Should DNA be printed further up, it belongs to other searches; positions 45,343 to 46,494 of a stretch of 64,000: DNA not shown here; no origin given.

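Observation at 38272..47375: Candidate novel envelope-biogenesis module: pseudo-receiver/TPR protein and ExeA-like ATPase translationally coupled to TamB and a giant Omp85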

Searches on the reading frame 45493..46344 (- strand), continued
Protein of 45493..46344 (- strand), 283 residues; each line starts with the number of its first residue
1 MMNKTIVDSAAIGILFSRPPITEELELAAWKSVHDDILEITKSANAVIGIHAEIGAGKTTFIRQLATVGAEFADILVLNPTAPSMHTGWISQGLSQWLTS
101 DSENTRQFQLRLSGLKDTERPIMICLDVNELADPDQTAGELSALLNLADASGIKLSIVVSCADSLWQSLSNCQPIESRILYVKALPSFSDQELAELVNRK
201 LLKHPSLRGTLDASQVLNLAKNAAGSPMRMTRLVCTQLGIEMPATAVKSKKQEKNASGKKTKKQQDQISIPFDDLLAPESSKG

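Call 51: list_cluster_members(proteins=[P0057, P0059, P0060, P0061, P0062, P0063, P0064, P0066, P0072, P0075])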
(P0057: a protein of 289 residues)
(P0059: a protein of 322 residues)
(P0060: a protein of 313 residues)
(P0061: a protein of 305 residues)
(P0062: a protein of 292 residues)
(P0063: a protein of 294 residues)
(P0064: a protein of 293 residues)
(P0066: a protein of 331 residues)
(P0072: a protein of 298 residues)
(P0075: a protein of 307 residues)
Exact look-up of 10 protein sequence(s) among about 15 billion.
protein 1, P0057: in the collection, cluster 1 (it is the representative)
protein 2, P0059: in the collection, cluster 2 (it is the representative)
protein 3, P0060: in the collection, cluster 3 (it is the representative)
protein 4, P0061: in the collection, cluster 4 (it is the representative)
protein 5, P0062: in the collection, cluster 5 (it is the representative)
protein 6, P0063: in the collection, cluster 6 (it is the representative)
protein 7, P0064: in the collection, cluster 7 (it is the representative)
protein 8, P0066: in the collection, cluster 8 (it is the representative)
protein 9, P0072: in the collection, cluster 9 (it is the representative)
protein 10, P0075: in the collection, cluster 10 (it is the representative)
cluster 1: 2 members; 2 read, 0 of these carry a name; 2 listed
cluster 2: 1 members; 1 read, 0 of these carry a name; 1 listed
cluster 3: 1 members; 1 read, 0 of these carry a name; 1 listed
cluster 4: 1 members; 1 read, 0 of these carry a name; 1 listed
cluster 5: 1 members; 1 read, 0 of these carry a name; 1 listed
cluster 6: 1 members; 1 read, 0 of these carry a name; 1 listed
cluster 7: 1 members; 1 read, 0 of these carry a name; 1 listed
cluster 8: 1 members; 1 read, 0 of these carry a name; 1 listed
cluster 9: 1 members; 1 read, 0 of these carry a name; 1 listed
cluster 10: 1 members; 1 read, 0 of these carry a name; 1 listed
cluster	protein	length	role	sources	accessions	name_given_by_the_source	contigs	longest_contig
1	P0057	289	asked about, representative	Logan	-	-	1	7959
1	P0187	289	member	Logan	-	-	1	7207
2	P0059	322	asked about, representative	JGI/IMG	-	-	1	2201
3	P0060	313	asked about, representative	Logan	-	-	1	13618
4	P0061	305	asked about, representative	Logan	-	-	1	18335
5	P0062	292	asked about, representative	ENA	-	-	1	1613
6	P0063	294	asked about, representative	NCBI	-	-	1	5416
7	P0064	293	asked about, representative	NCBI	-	-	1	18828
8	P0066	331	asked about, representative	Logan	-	-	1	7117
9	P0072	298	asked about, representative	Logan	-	-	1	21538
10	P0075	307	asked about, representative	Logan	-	-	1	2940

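Call 52: find_encoding_contigs(protein=P0064, flank=10000, max_places=1)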
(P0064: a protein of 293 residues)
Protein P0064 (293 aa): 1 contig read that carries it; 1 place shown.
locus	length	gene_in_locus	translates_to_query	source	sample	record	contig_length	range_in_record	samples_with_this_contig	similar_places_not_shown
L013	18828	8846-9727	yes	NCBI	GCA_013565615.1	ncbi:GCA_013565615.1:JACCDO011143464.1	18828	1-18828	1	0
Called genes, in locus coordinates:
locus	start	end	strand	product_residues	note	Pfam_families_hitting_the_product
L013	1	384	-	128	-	?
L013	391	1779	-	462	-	PF01464:SLT, PF23577:LysM_RLK (faint), PF01476:LysM, PF23473:LysM3_LYK4_5 (faint), PF01476:LysM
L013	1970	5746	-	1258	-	PF02574:S-methyl_trans, PF00809:Pterin_bind, PF02607:B12-binding_2, PF02310:B12-binding, PF02965:Met_synt_B12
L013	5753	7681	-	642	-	PF02844:GARS_N, PF01071:GARS_A, PF02843:GARS_C, PF02545:Maf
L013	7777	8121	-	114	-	-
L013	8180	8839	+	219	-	PF14559:TPR_19 (faint)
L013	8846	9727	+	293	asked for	PF13191:AAA_16 (faint), PF20703:nSTAND1 (weak), PF13401:AAA_22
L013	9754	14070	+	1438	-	PF04357:TamB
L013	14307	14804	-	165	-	-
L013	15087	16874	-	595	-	PF19872:DUF6345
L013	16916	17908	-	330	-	-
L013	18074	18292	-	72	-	-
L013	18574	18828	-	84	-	?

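Call 53: find_encoding_contigs(protein=P0072, flank=10000, max_places=1)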
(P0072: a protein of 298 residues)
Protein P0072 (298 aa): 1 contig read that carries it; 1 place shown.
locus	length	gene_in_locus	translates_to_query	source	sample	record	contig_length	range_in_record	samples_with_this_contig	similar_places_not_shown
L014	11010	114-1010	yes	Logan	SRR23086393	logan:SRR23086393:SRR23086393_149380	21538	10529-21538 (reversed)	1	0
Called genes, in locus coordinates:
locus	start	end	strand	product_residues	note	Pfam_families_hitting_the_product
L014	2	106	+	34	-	?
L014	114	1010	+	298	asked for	PF24883:NPHP3_N (faint), PF13401:AAA_22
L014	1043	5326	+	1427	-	PF04357:TamB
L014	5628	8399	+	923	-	PF08479:POTRA_2 (faint), PF07244:POTRA, PF01103:Omp85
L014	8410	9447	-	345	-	-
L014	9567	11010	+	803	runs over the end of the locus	-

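Call 54: find_encoding_contigs(protein=P0061, flank=10000, max_places=1)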
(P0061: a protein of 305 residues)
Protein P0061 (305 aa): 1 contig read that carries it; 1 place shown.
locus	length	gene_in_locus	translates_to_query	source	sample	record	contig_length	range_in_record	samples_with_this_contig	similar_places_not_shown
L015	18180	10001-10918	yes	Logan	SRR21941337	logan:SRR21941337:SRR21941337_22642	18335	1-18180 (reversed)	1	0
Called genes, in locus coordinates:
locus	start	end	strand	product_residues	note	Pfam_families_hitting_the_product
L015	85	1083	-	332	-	PF00933:Glyco_hydro_3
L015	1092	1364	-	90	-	PF13083:KH_KhpA-B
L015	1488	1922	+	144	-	PF10604:Polyketide_cyc2 (weak), PF03364:Polyketide_cyc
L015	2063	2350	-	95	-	-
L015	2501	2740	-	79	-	-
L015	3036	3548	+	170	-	-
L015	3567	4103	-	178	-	PF00156:Pribosyltran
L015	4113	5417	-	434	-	PF02885:Glycos_trans_3N, PF00591:Glycos_transf_3, PF07831:PYNP_C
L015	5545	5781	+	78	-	-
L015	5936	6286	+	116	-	-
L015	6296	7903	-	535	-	-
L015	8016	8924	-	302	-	PF00892:EamA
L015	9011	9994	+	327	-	PF14559:TPR_19 (faint), PF13428:TPR_14 (faint)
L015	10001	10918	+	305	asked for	PF25199:nSTAND_NTPase5, PF13191:AAA_16, PF13476:AAA_23 (faint), PF13401:AAA_22, PF00004:AAA (faint)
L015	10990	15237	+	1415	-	PF04357:TamB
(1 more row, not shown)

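Call 55: find_encoding_contigs(protein=P0066, flank=10000, max_places=1)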
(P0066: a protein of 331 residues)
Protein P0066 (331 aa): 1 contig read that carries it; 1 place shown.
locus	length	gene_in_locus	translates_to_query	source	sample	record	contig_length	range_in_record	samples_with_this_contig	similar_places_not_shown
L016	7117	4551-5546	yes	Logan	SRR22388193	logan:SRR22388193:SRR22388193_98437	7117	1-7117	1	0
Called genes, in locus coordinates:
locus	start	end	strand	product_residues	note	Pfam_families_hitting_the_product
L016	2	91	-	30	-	?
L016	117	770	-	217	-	PF02545:Maf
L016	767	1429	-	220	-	PF01300:Sua5_yciO_yrdC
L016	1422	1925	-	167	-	PF00731:AIRC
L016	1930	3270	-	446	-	PF02844:GARS_N, PF01071:GARS_A, PF02843:GARS_C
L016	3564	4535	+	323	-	PF13428:TPR_14 (faint), PF14559:TPR_19 (faint)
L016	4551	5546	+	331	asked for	PF13191:AAA_16 (weak), PF25201:nSTAND6 (weak), PF13604:AAA_30 (weak), PF13401:AAA_22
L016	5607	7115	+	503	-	?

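Call 93: search_protein_families(library=padloc, proteins=[window:45493-46344:-], max_evalue=0.01)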
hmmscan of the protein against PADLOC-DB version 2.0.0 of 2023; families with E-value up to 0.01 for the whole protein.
window:45493-46344:- (283 aa): 0 families

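Call 94: search_protein_families(library=pfam, alignment_id=A7, max_evalue=0.01)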
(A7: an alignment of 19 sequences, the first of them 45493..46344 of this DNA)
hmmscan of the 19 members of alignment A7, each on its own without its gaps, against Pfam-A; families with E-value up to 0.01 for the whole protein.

A. member 1, window:45493-46344:- (283 aa): 3 families
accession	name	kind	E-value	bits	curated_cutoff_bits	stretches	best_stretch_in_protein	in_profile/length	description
PF24404.1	nSTAND_NTPase7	-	1.8e-06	27.6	27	1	40-162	7-124/399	Novel STAND NTPase 7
PF25199.1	nSTAND_NTPase5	-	2.1e-05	24.8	34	1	31-169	26-140/145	Novel STAND NTPase 5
PF02367.23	TsaE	-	0.0036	17.7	26.6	1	43-67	19-43/128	Threonylcarbamoyl adenosine biosynthesis protein TsaE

B. families by the number of members that match (of 19 scanned): 18 families
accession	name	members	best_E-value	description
PF13401.12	AAA_22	16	1.5e-07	AAA domain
PF13191.12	AAA_16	9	1.8e-05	AAA ATPase domain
PF25199.1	nSTAND_NTPase5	8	5.1e-06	Novel STAND NTPase 5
PF05729.18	NACHT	6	0.00012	NACHT domain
PF13604.12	AAA_30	5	9.3e-05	AAA domain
PF24883.2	NPHP3_N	5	0.00011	Nephrocystin 3, N-terminal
PF01637.24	ATPase_2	5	0.00055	ATPase domain predominantly from Archaea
PF24404.1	nSTAND_NTPase7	3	1.8e-06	Novel STAND NTPase 7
PF07693.20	KAP_NTPase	3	0.00053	KAP family P-loop domain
PF00005.33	ABC_tran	3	0.0014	ABC transporter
PF02367.23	TsaE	3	0.0024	Threonylcarbamoyl adenosine biosynthesis protein TsaE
PF03029.23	ATP_bind_1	2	0.00011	Conserved hypothetical ATP binding protein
PF13479.12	AAA_24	2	0.00025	AAA domain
PF00437.27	T2SSE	1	0.0029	Type II/IV secretion system protein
PF01078.27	Mg_chelatase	1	0.003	Magnesium chelatase, subunit ChlI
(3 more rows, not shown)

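Call 103: list_cluster_members(proteins=[P0068, P0069, P0070, P0071, P0073, P0074, P0077, P0078, P0079, P0081])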
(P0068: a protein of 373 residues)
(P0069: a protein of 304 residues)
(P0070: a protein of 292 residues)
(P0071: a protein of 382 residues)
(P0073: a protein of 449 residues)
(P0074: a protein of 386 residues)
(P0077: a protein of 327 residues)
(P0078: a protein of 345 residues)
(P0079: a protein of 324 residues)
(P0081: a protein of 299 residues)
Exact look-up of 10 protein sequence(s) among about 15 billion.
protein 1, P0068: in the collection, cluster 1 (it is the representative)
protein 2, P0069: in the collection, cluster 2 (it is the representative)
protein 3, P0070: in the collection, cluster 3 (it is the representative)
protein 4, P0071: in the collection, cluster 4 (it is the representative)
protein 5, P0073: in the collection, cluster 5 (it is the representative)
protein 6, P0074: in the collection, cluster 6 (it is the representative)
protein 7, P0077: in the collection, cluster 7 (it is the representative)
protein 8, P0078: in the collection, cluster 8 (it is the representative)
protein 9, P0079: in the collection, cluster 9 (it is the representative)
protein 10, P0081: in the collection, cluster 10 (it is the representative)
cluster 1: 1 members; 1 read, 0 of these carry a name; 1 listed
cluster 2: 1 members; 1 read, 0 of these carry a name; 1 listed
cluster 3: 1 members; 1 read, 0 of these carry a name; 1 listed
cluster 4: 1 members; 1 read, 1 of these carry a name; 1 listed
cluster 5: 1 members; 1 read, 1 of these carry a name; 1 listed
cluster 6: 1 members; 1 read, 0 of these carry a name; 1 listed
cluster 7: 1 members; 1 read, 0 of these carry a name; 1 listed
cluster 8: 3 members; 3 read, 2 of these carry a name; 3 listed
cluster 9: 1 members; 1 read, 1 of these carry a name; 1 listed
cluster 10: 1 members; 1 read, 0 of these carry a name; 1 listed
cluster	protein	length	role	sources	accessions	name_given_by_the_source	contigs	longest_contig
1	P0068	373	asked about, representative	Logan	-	-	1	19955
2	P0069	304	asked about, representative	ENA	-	-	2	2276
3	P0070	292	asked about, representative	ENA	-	-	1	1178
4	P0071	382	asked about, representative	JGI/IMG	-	general secretion pathway protein A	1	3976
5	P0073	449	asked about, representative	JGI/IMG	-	type II secretory pathway predicted ATPase ExeA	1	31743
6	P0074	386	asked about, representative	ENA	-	-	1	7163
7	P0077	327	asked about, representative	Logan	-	-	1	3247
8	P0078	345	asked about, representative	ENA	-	-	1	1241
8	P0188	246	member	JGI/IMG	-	hypothetical protein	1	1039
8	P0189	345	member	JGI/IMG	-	type II secretory pathway predicted ATPase ExeA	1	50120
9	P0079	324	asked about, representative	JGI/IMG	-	type II secretory pathway predicted ATPase ExeA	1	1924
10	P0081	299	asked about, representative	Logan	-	-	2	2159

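Call 104: find_encoding_contigs(protein=P0073, flank=8000, max_places=1)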
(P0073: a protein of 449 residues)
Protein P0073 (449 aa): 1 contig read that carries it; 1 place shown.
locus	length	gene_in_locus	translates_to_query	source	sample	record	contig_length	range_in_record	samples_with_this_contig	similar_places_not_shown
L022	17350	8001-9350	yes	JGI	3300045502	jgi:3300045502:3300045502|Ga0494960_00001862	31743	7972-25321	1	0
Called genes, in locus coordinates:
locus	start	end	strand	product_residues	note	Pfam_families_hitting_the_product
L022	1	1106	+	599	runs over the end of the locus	PF20695:UbiD_N, PF01977:UbiD, PF20696:UbiD_C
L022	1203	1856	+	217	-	PF10988:DUF2807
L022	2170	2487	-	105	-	-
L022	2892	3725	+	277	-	PF01551:Peptidase_M23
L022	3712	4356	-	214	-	PF02545:Maf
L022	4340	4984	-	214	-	PF01300:Sua5_yciO_yrdC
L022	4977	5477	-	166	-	PF00731:AIRC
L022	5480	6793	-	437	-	PF02844:GARS_N, PF01071:GARS_A, PF02843:GARS_C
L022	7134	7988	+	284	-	PF13428:TPR_14 (faint), PF14559:TPR_19 (faint)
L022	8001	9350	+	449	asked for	PF13191:AAA_16 (faint), PF13401:AAA_22, PF09848:SLFN-g3_helicase (weak)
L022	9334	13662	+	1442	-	PF05170:AsmA (weak), PF04357:TamB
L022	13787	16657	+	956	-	PF08479:POTRA_2 (faint), PF07244:POTRA, PF01103:Omp85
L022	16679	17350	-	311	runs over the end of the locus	-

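Call 105: find_encoding_contigs(protein=P0189, flank=8000, max_places=1)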
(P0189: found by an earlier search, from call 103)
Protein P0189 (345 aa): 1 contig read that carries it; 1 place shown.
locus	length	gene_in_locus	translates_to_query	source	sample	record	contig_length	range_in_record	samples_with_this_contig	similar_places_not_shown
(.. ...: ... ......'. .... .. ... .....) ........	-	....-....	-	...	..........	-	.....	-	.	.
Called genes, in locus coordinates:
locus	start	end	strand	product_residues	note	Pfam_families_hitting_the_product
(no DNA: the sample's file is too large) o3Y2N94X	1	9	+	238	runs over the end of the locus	-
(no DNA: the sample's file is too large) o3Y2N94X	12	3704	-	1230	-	PF02574:S-methyl_trans, PF00809:Pterin_bind, PF02607:B12-binding_2, PF02310:B12-binding, PF02965:Met_synt_B12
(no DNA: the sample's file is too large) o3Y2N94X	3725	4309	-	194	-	PF02545:Maf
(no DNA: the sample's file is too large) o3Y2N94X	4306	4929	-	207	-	PF01300:Sua5_yciO_yrdC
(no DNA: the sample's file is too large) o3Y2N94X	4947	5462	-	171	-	PF00731:AIRC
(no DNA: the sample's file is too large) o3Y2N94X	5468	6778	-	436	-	PF02844:GARS_N, PF01071:GARS_A, PF02786:CPSase_L_D2 (faint), PF02843:GARS_C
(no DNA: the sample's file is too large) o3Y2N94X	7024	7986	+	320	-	-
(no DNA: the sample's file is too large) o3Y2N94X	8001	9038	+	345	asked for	PF12775:AAA_7 (weak), PF13401:AAA_22, PF00004:AAA (faint), PF09848:SLFN-g3_helicase (weak)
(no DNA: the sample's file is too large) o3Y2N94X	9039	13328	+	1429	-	PF04357:TamB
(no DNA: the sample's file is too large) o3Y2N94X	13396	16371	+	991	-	PF08479:POTRA_2 (faint), PF07244:POTRA, PF01103:Omp85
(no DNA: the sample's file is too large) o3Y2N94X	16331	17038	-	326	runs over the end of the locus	-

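Call 106: find_encoding_contigs(protein=P0068, flank=8000, max_places=1)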
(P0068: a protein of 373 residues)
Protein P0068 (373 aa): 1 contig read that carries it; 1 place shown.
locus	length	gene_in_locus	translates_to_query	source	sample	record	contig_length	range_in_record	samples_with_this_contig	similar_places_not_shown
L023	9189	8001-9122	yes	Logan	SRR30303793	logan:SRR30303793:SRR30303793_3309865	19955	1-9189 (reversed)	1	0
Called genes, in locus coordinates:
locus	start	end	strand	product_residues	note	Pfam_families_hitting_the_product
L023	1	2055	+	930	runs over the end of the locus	PF11741:AMIN, PF07660:STN (weak), PF21305:type_II_gspD_N0 (weak), PF03958:Secretin_N, PF00263:Secretin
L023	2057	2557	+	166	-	-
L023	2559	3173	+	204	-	PF13424:TPR_12 (faint), PF12895:ANAPC3 (faint), PF07719:TPR_2 (faint), PF07721:TPR_4 (faint), PF13174:TPR_6 (faint), PF13181:TPR_8 (faint), PF13374:TPR_10 (faint), PF14559:TPR_19, +4 more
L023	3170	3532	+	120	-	-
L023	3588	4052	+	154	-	PF00364:Biotin_lipoyl, PF25984:BSH_YknX (faint)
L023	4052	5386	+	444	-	PF00289:Biotin_carb_N, PF02222:ATP-grasp, PF02655:ATP-grasp_3 (weak), PF02786:CPSase_L_D2, PF07478:Dala_Dala_lig_C, PF02785:Biotin_carb_C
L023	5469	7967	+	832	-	PF00515:TPR_1 (faint), PF01535:PPR (faint), PF07719:TPR_2 (faint), PF12895:ANAPC3 (faint), PF13174:TPR_6 (faint), PF13176:TPR_7 (faint), PF13181:TPR_8 (faint), PF13374:TPR_10 (faint), +13 more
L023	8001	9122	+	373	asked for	PF05621:TniB (weak), PF13191:AAA_16, PF00931:NB-ARC, PF01637:ATPase_2, PF13604:AAA_30 (weak), PF20720:nSTAND3 (weak), PF09848:SLFN-g3_helicase, PF13401:AAA_22, +2 more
